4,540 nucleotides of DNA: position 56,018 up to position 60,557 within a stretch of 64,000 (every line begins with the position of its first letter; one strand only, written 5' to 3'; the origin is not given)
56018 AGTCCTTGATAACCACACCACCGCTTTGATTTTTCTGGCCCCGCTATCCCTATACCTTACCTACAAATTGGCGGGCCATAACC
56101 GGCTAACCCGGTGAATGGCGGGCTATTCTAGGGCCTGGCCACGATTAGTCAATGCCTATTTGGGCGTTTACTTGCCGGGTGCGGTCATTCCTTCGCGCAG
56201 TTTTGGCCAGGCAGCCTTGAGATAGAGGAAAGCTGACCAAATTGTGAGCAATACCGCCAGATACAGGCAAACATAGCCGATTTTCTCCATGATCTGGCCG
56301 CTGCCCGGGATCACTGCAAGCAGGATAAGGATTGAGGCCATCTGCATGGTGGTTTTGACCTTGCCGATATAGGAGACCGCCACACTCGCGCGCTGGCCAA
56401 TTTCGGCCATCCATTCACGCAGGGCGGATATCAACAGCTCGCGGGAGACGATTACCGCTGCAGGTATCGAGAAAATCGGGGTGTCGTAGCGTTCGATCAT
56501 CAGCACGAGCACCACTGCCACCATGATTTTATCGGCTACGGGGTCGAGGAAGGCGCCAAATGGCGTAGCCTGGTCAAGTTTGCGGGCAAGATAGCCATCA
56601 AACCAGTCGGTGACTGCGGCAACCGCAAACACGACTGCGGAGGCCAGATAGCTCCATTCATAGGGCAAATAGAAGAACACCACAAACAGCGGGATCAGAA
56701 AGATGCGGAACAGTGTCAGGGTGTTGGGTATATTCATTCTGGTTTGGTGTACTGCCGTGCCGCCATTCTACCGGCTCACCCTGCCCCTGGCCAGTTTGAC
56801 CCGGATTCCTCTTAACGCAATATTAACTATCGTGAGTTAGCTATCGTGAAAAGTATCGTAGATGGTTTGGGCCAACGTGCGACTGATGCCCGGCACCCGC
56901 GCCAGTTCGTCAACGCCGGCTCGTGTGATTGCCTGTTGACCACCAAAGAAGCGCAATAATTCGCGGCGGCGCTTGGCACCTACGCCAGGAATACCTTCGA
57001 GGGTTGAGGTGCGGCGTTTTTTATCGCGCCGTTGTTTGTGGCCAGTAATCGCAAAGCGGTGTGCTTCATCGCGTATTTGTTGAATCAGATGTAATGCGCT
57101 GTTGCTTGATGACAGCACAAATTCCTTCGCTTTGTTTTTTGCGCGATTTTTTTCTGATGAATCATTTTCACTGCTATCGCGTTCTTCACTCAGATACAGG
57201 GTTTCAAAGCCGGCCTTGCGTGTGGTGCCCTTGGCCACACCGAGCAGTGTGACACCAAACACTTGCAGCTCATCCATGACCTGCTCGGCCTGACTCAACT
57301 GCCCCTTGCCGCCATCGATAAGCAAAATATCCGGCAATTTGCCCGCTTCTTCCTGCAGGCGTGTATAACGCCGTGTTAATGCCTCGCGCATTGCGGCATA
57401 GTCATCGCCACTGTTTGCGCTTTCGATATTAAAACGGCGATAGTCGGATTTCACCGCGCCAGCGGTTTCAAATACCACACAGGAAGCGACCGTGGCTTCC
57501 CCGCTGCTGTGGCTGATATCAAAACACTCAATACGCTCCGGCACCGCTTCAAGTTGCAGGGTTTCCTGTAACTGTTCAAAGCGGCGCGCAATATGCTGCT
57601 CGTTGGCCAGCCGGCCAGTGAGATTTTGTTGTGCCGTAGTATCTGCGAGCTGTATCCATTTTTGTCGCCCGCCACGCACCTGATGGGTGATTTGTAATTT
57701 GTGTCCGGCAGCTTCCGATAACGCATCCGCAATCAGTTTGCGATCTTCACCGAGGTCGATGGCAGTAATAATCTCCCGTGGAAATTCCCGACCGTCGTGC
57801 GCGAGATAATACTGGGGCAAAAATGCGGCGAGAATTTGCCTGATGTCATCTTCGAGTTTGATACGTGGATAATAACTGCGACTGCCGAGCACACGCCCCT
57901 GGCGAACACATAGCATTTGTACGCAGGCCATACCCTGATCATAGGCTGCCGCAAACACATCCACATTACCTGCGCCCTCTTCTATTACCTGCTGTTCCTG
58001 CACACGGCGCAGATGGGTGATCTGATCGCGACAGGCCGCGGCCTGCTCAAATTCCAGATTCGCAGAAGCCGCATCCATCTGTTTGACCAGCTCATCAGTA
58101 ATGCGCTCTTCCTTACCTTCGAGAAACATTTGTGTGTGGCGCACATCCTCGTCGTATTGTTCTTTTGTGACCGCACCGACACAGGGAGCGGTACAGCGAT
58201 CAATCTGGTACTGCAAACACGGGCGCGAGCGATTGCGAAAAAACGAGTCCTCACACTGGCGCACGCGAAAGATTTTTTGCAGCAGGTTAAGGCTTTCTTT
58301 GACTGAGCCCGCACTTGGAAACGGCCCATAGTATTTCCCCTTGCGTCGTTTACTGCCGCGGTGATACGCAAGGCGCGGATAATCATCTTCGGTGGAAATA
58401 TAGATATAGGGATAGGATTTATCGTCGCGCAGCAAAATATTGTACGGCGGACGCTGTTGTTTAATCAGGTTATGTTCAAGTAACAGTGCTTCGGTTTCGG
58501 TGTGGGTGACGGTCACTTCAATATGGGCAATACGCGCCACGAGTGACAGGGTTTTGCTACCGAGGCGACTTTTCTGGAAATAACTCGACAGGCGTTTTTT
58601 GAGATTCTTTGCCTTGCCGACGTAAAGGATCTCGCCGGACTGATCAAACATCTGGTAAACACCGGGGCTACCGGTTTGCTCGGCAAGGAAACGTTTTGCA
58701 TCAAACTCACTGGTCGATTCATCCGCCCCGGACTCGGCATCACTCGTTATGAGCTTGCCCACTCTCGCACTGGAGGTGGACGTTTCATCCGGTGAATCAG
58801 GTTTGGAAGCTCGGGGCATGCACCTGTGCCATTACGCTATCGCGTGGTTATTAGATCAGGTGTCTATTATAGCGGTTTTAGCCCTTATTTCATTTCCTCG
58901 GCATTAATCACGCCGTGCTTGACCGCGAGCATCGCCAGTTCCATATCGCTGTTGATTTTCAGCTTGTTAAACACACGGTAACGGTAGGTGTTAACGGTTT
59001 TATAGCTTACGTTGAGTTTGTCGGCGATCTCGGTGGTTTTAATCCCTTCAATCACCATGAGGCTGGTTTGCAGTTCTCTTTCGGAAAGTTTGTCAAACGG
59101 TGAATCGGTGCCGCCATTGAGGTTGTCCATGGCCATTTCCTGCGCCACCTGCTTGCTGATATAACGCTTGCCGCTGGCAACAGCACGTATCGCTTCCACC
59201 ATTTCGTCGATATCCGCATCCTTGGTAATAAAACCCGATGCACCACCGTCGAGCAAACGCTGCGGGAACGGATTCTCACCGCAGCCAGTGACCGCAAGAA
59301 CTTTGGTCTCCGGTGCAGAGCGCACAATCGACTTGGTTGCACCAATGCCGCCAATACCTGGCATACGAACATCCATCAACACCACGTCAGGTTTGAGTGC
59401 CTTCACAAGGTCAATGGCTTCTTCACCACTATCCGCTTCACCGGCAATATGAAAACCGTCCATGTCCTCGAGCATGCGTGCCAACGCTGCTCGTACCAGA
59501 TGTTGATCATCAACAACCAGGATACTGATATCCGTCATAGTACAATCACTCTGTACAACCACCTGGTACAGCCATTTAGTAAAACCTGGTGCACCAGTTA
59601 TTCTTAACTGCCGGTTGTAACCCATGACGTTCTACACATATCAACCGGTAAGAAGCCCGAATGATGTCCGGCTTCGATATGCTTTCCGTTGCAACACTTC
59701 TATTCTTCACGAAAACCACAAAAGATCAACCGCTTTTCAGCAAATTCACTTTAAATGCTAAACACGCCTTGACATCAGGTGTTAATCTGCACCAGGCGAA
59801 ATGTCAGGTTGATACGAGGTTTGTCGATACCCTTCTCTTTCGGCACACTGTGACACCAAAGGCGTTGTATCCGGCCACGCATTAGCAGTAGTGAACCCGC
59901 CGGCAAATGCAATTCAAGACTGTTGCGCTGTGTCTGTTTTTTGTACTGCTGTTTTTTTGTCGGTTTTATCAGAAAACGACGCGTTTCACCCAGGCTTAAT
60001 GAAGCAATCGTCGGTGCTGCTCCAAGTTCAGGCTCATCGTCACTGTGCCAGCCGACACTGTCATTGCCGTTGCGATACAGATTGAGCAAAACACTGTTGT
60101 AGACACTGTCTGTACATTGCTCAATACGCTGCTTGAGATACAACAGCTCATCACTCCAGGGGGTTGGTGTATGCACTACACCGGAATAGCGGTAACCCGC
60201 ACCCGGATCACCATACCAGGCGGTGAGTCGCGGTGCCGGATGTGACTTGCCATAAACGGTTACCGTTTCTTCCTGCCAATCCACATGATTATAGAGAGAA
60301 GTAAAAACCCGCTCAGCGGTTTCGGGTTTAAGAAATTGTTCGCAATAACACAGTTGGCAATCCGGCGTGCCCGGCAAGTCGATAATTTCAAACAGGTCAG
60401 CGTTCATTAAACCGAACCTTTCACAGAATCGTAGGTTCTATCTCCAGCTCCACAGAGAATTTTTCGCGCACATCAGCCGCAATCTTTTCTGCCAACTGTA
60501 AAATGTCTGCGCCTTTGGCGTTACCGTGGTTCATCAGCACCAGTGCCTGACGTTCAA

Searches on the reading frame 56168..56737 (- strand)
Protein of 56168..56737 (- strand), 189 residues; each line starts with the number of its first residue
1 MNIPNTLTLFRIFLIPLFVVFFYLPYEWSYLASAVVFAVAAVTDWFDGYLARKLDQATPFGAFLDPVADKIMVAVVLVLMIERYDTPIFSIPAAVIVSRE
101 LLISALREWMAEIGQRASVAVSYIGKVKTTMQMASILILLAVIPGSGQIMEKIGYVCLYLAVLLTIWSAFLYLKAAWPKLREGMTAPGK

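Call 9: search_protein_families(library=pfam, proteins=[window:56168-56737:-], max_evalue=0.001)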
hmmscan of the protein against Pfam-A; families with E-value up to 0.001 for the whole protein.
window:56168-56737:- (189 aa): 1 family
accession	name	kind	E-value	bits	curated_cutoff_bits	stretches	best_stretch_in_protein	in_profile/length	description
PF01066.26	CDP-OH_P_transf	-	1.4e-40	139.6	22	1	1-167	1-152/152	CDP-alcohol phosphatidyltransferase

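Call 52: list_cluster_members(proteins=[window:56168-56737:-, window:38291-39235:+, window:58885-59625:-])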
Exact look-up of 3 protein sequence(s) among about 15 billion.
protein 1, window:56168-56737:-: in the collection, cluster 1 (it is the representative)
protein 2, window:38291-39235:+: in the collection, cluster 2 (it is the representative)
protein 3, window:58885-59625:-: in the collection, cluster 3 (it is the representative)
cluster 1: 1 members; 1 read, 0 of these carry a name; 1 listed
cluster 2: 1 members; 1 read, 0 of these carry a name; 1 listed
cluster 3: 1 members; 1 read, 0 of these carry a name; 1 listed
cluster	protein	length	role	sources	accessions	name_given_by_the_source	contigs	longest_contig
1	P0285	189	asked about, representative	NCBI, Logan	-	-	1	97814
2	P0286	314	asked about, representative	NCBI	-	-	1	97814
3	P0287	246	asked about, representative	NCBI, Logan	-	-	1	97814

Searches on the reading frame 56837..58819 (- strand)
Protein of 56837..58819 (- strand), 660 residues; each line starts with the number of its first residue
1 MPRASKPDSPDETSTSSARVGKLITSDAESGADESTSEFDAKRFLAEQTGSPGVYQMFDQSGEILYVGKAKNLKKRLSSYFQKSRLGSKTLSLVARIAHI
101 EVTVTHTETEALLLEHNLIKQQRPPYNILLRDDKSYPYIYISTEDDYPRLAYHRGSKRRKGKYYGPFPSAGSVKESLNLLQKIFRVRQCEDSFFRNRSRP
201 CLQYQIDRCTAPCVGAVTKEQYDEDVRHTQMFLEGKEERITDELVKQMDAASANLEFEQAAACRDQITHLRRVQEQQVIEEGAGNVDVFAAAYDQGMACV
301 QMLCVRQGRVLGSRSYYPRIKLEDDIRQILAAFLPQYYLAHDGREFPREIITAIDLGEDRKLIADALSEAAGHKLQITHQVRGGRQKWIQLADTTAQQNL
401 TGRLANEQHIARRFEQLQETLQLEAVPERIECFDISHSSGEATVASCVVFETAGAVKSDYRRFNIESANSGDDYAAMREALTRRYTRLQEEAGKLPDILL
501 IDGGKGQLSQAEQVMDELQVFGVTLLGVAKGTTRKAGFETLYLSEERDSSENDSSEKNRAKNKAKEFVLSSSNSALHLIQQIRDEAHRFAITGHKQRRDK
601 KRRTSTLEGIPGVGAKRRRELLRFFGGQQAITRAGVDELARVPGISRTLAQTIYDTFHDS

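Call 9: search_protein_families(library=pfam, proteins=[window:56837-58819:-], max_evalue=0.001)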
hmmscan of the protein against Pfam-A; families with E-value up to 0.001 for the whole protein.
window:56837-58819:- (660 aa): 7 families
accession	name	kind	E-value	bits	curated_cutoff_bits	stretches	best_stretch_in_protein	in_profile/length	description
PF08459.17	UvrC_RNaseH_dom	-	3.6e-56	189.8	22.3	1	418-591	1-159/159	UvrC RNAse H endonuclease domain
PF22920.2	UvrC_RNaseH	-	2.1e-31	108.7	24.3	1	285-401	1-114/116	UvrC Ribonuclease H-like domain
PF01541.30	GIY-YIG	-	1.1e-12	48.5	22.6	1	52-127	2-78/78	GIY-YIG catalytic domain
PF02151.25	UVR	-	2.9e-09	36.8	21.5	1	240-272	3-35/36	UvrB/uvrC motif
PF14520.12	HHH_5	-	1.2e-08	35.8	27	1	606-658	3-56/57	Helix-hairpin-helix domain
PF12826.13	HHH_2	-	2.9e-07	31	27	1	609-659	7-57/64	Helix-hairpin-helix motif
PF00633.29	HHH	-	1.9e-06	27.9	24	0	631-655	5-29/30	Helix-hairpin-helix motif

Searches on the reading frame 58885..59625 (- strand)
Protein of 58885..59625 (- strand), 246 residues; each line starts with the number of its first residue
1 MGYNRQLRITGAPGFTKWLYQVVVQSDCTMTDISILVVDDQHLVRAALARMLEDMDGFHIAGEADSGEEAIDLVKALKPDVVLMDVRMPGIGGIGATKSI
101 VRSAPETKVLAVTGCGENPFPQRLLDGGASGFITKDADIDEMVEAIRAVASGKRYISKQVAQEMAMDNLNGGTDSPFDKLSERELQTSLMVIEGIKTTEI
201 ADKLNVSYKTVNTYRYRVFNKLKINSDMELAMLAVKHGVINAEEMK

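Call 9: search_protein_families(library=pfam, proteins=[window:58885-59625:-], max_evalue=0.001)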
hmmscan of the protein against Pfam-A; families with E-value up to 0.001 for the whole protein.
window:58885-59625:- (246 aa): 4 families
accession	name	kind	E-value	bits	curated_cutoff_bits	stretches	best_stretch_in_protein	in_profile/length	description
PF00072.30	Response_reg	-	4e-29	101.5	30.2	1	35-147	1-111/111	Response regulator receiver domain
PF00196.25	GerE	-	2.3e-15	56.4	23.5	1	179-234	2-57/57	Bacterial regulatory proteins, luxR family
PF08281.18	Sigma70_r4_2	-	0.00011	22.2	25.7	1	190-222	21-54/54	Sigma-70, region 4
PF13384.12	HTH_23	-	0.00043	20.5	24.6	0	186-215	9-38/50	Homeodomain-like domain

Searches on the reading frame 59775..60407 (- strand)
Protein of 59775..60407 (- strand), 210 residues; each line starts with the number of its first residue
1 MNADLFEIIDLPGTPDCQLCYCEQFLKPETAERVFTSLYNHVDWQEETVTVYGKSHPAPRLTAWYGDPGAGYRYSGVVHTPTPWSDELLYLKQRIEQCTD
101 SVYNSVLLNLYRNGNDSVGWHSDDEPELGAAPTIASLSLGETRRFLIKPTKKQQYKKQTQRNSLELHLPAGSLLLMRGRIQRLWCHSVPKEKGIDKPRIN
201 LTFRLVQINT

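Call 9: search_protein_families(library=pfam, proteins=[window:59775-60407:-], max_evalue=0.001)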
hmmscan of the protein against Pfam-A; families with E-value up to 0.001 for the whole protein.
window:59775-60407:- (210 aa): 1 family
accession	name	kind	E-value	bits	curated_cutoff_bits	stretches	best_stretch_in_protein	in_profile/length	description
PF13532.12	2OG-FeII_Oxy_2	-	1.2e-34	120.7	31.2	1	18-204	1-194/194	2OG-Fe(II) oxygenase superfamily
